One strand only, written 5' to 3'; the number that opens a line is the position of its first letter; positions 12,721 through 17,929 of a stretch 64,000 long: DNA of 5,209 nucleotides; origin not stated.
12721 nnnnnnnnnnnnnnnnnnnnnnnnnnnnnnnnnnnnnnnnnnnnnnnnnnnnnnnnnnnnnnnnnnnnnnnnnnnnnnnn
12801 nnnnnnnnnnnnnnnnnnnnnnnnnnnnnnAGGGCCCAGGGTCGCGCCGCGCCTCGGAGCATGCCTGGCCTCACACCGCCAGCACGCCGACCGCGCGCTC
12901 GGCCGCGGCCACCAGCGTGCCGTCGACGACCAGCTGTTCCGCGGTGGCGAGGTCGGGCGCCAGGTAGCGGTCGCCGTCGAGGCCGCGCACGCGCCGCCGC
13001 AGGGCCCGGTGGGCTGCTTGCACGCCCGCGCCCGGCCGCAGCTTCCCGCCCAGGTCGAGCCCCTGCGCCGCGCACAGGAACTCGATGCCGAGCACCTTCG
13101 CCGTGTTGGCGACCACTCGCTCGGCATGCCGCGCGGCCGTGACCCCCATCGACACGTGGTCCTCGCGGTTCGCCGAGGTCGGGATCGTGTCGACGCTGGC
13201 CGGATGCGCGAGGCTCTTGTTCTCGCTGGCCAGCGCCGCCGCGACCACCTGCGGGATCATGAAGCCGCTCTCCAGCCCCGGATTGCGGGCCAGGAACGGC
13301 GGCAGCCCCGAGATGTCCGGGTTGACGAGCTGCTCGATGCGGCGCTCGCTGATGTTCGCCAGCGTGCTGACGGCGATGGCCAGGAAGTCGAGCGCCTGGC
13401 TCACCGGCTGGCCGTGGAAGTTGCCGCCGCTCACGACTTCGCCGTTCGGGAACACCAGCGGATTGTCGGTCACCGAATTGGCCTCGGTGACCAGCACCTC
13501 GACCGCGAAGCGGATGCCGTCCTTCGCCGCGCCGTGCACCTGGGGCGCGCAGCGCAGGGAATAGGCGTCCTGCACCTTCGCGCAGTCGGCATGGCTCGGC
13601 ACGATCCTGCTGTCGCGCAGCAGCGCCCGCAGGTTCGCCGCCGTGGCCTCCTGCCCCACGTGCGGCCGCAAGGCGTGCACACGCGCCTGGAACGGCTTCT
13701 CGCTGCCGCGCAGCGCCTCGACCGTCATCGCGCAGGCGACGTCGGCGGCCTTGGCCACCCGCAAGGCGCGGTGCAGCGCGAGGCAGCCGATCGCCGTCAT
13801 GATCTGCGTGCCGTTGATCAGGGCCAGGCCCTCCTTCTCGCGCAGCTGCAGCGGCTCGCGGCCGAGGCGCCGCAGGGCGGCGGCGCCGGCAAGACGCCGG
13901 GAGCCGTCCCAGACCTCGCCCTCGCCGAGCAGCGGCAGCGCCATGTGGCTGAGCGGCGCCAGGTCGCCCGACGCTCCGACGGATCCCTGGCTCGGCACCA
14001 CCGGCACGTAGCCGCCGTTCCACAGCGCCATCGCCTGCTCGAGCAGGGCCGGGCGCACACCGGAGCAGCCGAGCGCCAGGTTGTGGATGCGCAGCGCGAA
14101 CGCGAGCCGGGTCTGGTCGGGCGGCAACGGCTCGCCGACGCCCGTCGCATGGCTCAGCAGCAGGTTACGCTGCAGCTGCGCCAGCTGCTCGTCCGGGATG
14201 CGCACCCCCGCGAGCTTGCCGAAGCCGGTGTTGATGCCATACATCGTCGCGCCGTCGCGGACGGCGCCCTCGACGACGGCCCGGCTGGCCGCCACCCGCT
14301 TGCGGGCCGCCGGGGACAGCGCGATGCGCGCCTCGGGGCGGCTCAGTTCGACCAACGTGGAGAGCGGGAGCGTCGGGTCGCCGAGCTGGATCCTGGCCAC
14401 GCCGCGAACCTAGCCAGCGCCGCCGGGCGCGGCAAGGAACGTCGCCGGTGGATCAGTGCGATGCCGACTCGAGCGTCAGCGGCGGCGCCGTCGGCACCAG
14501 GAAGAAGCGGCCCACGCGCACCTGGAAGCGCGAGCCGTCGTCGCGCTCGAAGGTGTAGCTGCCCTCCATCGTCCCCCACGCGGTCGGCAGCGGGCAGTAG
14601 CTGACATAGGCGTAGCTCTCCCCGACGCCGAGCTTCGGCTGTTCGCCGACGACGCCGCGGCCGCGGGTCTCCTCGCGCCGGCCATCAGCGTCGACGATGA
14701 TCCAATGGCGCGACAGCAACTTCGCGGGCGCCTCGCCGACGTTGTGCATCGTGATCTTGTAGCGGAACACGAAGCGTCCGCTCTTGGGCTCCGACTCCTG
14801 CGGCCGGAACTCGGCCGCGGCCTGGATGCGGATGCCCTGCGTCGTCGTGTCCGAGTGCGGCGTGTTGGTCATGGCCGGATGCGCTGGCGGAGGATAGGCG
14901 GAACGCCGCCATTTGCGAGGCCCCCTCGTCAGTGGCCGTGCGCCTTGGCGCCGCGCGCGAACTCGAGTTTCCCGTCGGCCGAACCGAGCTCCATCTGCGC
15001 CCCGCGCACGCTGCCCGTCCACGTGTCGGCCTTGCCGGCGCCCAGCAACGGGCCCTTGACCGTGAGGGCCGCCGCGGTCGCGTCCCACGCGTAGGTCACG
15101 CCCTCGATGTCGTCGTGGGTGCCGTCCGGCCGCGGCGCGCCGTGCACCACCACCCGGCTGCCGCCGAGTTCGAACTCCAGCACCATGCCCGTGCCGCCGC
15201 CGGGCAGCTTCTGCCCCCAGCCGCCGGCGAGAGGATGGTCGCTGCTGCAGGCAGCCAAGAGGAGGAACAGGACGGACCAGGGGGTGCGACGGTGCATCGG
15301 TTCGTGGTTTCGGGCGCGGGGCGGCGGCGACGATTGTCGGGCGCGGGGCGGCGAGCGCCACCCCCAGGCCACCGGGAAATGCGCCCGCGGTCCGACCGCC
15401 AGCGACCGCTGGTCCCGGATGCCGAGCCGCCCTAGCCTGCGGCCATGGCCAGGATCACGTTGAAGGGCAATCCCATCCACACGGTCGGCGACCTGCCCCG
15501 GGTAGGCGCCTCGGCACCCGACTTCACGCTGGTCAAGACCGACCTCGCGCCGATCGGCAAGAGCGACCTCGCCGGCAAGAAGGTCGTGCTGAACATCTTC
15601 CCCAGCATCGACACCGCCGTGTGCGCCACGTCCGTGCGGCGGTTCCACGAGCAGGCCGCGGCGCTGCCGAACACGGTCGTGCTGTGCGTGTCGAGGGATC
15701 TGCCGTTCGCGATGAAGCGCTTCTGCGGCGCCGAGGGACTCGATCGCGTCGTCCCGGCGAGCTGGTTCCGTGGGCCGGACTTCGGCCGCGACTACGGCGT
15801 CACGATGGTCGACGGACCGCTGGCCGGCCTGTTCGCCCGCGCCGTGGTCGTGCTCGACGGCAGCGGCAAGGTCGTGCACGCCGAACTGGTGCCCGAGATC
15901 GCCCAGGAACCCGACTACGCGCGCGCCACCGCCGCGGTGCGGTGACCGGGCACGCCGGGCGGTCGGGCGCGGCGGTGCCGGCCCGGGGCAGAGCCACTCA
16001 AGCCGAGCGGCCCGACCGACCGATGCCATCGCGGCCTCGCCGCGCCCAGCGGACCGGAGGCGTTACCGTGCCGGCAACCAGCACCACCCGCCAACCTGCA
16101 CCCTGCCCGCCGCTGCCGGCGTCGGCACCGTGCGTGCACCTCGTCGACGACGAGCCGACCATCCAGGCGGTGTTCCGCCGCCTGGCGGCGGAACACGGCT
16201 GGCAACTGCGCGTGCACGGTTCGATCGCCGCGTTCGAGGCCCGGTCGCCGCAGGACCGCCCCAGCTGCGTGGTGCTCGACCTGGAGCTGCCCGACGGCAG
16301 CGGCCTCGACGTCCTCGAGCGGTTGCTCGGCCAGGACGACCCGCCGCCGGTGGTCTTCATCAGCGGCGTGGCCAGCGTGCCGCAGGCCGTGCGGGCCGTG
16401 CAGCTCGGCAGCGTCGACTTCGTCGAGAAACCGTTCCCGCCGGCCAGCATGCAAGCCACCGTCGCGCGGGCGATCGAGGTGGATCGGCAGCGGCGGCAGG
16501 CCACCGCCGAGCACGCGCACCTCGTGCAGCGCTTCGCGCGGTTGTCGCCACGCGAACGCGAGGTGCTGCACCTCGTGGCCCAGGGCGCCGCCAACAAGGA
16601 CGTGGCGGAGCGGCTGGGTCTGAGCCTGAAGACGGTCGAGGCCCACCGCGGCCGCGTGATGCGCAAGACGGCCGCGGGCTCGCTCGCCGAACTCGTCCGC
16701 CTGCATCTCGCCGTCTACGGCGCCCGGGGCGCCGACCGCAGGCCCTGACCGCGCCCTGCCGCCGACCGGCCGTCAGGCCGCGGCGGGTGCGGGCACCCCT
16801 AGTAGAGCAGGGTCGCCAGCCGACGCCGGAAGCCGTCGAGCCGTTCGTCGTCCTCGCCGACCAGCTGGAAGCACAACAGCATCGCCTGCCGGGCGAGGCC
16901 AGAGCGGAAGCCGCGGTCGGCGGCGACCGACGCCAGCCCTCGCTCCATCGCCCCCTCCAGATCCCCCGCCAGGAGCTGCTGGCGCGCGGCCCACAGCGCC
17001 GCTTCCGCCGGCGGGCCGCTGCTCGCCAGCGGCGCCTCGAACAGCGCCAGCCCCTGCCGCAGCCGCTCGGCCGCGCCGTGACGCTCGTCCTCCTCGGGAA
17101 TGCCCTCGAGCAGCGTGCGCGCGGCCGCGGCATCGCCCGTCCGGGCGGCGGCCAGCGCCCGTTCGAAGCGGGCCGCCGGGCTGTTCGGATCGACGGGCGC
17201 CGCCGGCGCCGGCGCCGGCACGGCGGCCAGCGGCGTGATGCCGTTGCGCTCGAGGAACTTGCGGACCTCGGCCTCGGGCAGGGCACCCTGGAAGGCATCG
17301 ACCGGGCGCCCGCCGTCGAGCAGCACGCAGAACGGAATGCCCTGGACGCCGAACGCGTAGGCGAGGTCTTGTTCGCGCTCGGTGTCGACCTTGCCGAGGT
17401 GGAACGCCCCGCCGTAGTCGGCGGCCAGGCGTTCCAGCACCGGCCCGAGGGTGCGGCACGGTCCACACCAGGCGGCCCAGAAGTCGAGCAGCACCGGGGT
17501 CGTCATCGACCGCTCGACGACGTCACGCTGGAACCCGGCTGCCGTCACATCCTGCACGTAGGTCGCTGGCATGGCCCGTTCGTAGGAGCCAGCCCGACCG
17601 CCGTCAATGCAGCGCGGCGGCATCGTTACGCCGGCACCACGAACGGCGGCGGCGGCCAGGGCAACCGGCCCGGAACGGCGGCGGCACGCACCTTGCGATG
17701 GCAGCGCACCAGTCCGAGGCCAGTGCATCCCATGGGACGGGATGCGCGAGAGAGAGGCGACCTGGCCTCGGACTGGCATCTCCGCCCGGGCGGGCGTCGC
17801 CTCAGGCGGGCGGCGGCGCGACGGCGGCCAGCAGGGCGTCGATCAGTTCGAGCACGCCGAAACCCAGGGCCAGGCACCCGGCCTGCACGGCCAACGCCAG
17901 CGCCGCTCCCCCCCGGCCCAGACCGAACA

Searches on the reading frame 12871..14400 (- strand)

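Call 71: search_protein_families(library=pfam, proteins=[window:12871-14400:-], max_evalue=0.0001)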
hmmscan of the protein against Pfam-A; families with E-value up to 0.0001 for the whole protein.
window:12871-14400:- (509 aa): 1 family
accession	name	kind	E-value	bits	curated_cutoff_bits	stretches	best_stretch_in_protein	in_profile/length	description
PF00221.24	Lyase_aromatic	-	2.3e-194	646.8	27.3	1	13-468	3-465/466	Aromatic amino acid lyase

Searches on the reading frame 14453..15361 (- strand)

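Call 71: search_protein_families(library=pfam, proteins=[window:14453-15361:-], max_evalue=0.0001)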
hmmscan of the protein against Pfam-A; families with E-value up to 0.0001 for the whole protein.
window:14453-15361:- (302 aa): 1 family
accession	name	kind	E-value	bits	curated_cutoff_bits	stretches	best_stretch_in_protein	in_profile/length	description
PF04379.20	DUF525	-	8.5e-31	106.5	27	1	188-272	2-86/87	ApaG domain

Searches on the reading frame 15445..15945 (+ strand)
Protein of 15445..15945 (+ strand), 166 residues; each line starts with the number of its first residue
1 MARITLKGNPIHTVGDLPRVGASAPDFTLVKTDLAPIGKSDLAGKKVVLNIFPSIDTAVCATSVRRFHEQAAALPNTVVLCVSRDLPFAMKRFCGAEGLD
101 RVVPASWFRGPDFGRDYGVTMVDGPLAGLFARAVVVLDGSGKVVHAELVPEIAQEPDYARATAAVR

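Call 71: search_protein_families(library=pfam, proteins=[window:15445-15945:+], max_evalue=0.0001)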
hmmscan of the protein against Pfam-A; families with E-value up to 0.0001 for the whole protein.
window:15445-15945:+ (166 aa): 2 families
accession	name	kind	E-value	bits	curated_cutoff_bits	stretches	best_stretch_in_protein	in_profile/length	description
PF08534.16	Redoxin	-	2.2e-30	105.9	26.6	1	20-160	2-146/148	Redoxin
PF00578.27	AhpC-TSA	-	2.9e-15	56.7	26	1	20-145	1-123/124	AhpC/TSA family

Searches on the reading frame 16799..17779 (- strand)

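Call 71: search_protein_families(library=pfam, proteins=[window:16799-17779:-], max_evalue=0.0001)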
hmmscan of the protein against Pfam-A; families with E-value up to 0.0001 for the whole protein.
window:16799-17779:- (326 aa): 4 families
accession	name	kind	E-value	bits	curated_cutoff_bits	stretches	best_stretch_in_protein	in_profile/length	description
PF00085.26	Thioredoxin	-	7.6e-22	77.7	23.5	1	76-177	3-102/103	Thioredoxin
PF14561.12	TPR_20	-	4.1e-13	49.9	25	1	249-326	13-90/90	Tetratricopeptide repeat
PF13098.12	Thioredoxin_2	-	3.5e-07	31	27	1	94-176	6-104/104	Thioredoxin-like domain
PF13905.12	Thioredoxin_8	-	4.7e-05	24.1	27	0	95-122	3-30/94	Thioredoxin-like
